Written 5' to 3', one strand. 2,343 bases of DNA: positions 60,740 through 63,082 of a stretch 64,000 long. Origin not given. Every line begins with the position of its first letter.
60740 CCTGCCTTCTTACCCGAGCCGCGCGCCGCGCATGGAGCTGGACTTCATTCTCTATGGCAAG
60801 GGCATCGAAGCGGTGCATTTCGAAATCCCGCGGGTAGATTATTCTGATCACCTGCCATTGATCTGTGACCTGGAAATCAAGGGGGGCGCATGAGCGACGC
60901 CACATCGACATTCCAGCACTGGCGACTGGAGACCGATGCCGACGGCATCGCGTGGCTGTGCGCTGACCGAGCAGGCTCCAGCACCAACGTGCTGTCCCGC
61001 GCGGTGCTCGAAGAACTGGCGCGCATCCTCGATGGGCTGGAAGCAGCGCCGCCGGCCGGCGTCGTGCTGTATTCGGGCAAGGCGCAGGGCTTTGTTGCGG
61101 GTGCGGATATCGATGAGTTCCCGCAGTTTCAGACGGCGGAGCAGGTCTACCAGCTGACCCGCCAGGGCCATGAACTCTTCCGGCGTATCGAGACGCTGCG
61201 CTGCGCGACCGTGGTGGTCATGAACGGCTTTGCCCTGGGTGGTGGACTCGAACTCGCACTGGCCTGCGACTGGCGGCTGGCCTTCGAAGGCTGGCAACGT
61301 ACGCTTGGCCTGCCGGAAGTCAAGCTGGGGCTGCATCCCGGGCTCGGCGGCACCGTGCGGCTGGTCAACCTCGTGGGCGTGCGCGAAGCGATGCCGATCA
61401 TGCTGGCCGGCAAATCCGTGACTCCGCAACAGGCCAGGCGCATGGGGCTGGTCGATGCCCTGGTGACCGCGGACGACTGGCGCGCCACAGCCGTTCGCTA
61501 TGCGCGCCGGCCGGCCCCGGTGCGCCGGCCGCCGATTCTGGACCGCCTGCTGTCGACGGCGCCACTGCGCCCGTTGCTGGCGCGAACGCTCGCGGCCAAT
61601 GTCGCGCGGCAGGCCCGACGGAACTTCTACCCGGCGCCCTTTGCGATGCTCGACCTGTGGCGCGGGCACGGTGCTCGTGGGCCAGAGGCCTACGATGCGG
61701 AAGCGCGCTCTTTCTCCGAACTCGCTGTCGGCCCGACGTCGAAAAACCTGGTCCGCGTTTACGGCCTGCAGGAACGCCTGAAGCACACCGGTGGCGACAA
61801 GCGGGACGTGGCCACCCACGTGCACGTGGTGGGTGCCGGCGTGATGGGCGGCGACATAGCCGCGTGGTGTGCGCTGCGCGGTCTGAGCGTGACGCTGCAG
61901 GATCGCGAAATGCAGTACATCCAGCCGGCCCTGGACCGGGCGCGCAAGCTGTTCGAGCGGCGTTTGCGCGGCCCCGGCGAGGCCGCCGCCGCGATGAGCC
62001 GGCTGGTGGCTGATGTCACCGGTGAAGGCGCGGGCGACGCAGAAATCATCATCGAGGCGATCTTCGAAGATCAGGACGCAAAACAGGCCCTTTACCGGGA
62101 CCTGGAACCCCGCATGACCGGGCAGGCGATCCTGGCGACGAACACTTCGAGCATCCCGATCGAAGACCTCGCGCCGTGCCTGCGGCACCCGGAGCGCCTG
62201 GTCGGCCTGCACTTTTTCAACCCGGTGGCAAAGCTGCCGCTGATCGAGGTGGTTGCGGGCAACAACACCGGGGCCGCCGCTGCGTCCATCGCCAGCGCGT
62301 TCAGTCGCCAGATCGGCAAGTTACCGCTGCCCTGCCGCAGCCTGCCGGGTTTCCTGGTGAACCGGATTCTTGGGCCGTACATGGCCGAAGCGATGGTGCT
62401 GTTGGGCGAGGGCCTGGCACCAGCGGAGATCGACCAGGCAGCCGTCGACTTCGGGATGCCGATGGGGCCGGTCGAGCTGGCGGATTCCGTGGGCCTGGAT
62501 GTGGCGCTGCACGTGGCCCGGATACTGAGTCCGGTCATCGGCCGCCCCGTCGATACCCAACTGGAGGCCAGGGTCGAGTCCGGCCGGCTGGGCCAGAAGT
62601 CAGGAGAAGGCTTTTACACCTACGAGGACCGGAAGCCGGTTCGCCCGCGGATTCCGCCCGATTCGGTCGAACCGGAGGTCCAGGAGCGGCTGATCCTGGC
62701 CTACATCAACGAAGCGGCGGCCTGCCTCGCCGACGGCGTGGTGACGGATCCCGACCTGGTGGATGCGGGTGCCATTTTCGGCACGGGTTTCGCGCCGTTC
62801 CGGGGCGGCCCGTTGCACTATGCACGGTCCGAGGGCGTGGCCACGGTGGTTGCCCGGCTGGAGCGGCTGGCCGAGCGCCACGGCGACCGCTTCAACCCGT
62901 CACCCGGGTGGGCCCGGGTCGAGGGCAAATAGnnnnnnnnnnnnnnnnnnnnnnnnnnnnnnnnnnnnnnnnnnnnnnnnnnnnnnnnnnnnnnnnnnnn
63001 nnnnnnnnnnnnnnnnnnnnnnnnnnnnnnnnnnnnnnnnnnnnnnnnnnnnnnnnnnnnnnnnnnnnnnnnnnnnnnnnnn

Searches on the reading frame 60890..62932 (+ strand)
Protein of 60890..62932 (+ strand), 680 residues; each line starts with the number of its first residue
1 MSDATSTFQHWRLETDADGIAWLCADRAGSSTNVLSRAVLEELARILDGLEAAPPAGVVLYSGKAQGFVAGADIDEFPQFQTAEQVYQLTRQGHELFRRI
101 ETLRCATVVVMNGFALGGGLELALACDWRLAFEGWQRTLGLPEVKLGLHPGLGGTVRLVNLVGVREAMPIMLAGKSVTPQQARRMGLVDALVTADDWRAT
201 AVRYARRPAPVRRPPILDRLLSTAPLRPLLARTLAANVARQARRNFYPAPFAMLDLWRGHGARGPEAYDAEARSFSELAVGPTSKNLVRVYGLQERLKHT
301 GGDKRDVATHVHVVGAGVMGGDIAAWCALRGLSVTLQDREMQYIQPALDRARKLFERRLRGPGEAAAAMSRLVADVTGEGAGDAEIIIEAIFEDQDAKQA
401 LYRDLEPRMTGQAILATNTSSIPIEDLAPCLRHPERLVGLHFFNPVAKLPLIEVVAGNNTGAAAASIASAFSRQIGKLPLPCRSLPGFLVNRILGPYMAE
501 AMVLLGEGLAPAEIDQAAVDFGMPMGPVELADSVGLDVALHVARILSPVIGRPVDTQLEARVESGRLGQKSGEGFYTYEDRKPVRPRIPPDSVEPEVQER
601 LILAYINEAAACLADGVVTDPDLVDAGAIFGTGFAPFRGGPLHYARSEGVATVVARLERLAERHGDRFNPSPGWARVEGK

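Call 80: search_protein_families(library=pfam, proteins=[window:60890-62932:+], max_evalue=0.00001)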
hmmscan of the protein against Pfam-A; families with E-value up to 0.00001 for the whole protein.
window:60890-62932:+ (680 aa): 4 families
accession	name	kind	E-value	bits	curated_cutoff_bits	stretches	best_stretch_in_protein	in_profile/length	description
PF02737.24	3HCDH_N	-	1.5e-44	152.5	22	1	310-483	1-178/180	3-hydroxyacyl-CoA dehydrogenase, NAD binding domain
PF00378.25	ECH_1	-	1.4e-33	116.7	27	1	32-207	17-189/251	Enoyl-CoA hydratase/isomerase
PF00725.27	3HCDH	-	3e-31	108.2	22.1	1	487-578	1-97/97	3-hydroxyacyl-CoA dehydrogenase, C-terminal domain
PF16113.10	ECH_2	-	1.2e-19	71.4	27.2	1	31-200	11-180/335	Enoyl-CoA hydratase/isomerase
